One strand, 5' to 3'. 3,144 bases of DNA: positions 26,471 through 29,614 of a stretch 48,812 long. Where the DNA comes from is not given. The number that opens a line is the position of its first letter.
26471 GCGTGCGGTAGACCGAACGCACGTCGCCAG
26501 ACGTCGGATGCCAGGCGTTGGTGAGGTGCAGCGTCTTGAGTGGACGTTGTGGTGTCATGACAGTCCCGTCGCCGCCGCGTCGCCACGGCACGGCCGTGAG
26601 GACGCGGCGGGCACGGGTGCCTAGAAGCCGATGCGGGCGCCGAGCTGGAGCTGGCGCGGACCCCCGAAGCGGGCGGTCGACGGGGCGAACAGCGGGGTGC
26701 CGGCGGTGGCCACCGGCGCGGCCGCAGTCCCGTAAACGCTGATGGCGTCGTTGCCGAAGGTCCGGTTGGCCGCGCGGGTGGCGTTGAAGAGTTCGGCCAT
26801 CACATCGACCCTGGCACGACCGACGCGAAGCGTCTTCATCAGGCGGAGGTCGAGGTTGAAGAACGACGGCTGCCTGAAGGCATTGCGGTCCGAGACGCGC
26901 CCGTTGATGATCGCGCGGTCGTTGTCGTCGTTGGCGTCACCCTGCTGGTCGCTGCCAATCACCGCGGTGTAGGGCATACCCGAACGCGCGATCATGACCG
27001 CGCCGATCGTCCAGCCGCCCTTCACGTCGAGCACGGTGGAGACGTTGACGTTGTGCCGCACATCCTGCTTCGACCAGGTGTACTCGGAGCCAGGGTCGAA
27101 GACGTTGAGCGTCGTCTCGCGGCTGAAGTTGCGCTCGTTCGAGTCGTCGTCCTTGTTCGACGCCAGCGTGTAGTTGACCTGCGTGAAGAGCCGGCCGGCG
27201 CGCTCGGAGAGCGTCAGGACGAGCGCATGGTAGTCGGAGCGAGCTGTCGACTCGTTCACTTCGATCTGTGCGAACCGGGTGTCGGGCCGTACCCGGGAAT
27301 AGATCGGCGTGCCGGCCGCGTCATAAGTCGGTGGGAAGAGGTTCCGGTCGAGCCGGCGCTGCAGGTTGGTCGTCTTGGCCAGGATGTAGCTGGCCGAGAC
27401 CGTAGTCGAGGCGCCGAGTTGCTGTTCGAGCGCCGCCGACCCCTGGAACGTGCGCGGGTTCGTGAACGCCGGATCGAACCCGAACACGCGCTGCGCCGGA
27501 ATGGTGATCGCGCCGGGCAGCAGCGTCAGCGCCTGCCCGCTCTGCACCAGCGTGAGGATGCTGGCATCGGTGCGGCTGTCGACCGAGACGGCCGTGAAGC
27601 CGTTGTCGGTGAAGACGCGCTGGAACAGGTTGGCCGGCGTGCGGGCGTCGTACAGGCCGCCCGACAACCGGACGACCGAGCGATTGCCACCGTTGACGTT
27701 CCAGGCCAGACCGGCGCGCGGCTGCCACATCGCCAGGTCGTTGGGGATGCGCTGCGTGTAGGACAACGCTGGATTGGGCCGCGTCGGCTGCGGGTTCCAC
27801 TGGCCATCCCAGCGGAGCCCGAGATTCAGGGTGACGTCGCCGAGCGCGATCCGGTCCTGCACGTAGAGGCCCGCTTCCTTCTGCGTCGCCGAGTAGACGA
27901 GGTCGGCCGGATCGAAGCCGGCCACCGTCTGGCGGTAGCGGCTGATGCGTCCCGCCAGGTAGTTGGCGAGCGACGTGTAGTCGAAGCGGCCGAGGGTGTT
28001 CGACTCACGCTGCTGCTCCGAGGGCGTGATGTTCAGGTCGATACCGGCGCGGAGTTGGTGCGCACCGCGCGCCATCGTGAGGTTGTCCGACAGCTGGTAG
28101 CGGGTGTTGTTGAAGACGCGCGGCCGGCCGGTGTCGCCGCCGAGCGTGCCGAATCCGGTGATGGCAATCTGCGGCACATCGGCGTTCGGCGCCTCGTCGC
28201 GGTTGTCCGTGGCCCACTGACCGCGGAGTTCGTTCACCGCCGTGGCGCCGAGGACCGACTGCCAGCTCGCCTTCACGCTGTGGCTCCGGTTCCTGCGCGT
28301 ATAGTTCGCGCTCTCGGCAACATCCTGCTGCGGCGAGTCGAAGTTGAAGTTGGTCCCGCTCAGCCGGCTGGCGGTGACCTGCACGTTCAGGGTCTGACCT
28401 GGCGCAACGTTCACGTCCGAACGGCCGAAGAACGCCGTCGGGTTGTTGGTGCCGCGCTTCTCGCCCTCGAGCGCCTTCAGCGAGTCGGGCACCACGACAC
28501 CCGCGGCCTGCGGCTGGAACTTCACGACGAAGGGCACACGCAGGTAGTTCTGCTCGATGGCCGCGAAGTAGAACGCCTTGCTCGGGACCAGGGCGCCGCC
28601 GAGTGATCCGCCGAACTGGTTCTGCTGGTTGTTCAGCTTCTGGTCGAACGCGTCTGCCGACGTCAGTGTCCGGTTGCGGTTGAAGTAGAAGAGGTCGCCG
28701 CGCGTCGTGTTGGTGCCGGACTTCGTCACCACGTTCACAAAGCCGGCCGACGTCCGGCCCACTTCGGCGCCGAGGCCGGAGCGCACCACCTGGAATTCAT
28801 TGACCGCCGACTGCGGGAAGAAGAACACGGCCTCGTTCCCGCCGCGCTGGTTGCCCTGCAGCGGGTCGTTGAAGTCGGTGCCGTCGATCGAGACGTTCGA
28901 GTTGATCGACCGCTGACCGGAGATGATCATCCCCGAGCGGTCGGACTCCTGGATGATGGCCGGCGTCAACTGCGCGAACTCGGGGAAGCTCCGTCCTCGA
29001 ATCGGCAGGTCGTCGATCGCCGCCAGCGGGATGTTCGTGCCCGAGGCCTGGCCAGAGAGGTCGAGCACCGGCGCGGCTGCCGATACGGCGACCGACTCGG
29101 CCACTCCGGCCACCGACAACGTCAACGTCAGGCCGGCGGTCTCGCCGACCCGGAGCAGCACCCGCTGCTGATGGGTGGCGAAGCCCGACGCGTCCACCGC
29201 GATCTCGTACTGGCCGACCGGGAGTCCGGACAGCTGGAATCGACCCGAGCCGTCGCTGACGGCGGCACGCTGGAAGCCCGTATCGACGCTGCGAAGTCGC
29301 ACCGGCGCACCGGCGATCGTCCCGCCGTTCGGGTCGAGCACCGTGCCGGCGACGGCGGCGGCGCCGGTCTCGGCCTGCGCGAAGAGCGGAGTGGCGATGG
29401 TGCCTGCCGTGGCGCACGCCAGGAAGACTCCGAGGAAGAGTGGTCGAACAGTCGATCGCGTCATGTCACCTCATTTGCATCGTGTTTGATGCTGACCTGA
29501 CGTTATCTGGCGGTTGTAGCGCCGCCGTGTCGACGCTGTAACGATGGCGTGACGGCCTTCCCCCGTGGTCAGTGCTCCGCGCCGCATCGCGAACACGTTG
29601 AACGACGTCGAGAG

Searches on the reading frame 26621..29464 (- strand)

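Call 12: search_protein_families(library=pfam, proteins=[window:26621-29464:-], max_evalue=0.001)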
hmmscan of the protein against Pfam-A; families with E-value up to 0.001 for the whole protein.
window:26621-29464:- (947 aa): 3 families
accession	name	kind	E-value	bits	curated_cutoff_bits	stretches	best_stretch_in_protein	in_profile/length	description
PF25183.1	OMP_b-brl_4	-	1.2e-72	246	30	3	334-851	146-731/838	Outer membrane beta barrel domain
PF13620.12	CarboxypepD_reg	-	6.1e-19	68.6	32.3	1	38-117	2-82/82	Carboxypeptidase regulatory-like domain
PF13715.12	CarbopepD_reg_2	-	1.6e-07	31.7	32.2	1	38-117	1-77/88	CarboxypepD_reg-like domain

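Call 70: search_protein_families(library=ncbifam, proteins=[window:26621-29464:-], max_evalue=0.00001)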
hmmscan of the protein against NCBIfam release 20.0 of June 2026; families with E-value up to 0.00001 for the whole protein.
window:26621-29464:- (947 aa): 1 family
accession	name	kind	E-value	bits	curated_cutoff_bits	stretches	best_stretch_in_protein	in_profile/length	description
NF052345.1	S_layer_anammox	exception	7.1e-08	30.3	1400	1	19-132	1297-1407/1596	Kustd1514 family S-layer glycoprotein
